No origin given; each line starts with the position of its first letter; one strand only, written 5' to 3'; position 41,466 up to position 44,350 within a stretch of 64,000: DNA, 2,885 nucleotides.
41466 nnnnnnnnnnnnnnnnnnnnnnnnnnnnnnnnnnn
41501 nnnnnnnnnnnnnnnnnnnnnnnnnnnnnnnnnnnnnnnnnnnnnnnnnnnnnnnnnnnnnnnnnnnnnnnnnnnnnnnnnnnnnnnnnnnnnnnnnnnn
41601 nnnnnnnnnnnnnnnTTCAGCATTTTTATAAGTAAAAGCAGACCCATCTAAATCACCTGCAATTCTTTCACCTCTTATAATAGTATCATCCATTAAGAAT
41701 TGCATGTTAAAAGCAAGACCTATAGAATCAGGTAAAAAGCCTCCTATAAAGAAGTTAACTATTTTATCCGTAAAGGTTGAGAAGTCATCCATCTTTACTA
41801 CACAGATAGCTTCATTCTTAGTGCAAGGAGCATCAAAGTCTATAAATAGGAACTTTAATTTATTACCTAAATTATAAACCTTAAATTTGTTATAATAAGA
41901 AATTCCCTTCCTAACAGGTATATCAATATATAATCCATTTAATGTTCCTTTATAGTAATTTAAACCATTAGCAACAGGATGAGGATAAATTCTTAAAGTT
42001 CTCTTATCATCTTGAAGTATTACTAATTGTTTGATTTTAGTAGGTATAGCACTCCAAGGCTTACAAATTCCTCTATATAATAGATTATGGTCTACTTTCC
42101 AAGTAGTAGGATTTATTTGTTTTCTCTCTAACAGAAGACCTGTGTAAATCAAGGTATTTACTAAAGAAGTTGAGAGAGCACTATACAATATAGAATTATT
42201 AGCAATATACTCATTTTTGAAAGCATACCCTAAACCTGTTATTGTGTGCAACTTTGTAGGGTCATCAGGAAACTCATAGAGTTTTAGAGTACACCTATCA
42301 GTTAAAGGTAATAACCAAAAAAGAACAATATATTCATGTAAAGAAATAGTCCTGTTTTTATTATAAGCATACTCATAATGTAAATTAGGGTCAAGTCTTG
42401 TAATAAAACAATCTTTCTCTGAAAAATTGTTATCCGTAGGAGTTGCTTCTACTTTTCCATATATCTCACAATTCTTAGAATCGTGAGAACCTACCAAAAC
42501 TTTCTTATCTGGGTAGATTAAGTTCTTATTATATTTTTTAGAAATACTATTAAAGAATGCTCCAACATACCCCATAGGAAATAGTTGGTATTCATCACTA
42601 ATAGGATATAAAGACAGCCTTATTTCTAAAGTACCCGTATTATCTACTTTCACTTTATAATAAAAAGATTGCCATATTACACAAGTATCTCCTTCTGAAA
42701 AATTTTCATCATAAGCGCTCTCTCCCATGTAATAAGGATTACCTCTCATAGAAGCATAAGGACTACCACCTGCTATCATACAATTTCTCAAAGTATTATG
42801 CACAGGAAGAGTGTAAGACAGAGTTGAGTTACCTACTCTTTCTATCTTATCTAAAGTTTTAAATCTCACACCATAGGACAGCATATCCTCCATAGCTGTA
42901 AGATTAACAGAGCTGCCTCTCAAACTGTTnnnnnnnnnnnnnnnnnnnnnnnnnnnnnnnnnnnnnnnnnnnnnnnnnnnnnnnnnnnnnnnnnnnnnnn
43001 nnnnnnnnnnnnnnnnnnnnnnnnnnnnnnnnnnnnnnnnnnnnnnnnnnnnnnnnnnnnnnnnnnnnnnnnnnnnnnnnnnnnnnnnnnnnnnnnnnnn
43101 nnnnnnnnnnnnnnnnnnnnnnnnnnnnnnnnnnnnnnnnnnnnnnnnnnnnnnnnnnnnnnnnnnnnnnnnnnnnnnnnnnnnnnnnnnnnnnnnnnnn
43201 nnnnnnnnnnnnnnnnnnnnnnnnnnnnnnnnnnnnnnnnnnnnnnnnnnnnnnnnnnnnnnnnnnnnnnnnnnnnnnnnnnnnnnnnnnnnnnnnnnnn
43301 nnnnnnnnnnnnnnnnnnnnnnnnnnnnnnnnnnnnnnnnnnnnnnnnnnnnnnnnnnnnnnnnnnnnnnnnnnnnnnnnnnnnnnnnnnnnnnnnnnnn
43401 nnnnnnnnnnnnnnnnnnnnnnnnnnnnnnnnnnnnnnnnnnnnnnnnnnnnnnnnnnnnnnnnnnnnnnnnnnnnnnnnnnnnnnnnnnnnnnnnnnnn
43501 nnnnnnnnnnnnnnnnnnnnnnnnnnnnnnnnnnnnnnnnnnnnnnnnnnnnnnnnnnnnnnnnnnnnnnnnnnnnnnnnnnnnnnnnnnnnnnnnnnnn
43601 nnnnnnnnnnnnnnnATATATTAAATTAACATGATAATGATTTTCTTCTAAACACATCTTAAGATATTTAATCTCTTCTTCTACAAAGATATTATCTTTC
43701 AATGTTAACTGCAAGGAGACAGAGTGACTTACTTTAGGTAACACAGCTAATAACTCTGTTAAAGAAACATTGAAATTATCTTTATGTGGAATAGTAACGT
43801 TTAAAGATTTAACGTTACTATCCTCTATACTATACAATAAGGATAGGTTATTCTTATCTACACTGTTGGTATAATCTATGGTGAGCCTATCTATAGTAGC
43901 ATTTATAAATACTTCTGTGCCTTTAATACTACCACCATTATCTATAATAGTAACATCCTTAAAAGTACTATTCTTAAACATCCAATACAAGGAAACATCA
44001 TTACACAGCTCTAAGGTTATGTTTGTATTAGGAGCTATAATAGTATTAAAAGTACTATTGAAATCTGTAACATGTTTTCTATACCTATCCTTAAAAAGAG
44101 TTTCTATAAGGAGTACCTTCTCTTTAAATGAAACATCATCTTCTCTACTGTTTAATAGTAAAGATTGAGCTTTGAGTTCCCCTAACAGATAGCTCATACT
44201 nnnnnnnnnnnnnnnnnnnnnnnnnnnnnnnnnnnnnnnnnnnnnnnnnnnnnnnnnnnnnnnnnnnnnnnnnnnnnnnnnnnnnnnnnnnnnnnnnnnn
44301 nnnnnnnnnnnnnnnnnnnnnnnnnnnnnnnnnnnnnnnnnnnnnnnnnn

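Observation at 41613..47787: Four consecutive receptor-binding/tail-fibre paralogs sharing an N-terminal anchor motif, including a tandem duplicate pair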

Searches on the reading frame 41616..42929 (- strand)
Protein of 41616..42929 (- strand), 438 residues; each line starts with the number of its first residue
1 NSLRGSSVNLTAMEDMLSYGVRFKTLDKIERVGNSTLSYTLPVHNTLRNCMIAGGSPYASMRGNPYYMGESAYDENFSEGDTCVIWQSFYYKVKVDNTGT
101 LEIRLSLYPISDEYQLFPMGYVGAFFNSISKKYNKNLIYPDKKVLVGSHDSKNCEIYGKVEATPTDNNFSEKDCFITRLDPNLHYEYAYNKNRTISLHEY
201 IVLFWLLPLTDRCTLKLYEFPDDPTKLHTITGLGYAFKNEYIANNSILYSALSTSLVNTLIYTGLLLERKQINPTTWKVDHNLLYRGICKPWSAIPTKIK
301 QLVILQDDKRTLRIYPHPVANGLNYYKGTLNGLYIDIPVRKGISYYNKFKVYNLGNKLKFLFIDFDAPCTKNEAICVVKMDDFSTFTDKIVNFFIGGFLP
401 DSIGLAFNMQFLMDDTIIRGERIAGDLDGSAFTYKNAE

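Call 67: find_homologous_proteins(query=window:41616-42929:-, max_evalue=0.001)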
Query window:41616-42929:- (438 aa): 3 proteins with E <= 0.001 among 2841 candidates.
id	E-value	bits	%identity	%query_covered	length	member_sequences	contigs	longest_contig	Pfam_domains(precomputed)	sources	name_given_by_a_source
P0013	4.5e-283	957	95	100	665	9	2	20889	-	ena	-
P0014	1.8e-260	882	87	100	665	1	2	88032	-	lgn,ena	-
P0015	1.3e-255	866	85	100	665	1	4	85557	-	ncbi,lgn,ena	-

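Call 88: search_protein_families(library=pfam, proteins=[window:41616-42929:-], max_evalue=1)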
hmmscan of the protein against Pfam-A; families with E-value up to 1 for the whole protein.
window:41616-42929:- (438 aa): 0 families

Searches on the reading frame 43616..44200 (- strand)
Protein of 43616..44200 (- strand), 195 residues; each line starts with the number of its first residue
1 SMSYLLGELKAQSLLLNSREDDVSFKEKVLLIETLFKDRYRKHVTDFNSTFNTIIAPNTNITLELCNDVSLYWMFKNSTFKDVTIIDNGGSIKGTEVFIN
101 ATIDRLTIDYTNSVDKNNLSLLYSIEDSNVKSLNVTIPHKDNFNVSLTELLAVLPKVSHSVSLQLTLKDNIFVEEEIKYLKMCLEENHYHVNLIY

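Call 88: search_protein_families(library=pfam, proteins=[window:43616-44200:-], max_evalue=1)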
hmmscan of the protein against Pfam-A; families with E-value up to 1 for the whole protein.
window:43616-44200:- (195 aa): 2 families
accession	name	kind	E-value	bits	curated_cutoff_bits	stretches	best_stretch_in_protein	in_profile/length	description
PF16875.11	Glyco_hydro_36N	-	0.071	13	27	1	80-153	75-149/253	Glycosyl hydrolase family 36 N-terminal domain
PF08501.16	Shikimate_dh_N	-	0.077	13.7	27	1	120-142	40-62/83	Shikimate dehydrogenase substrate binding domain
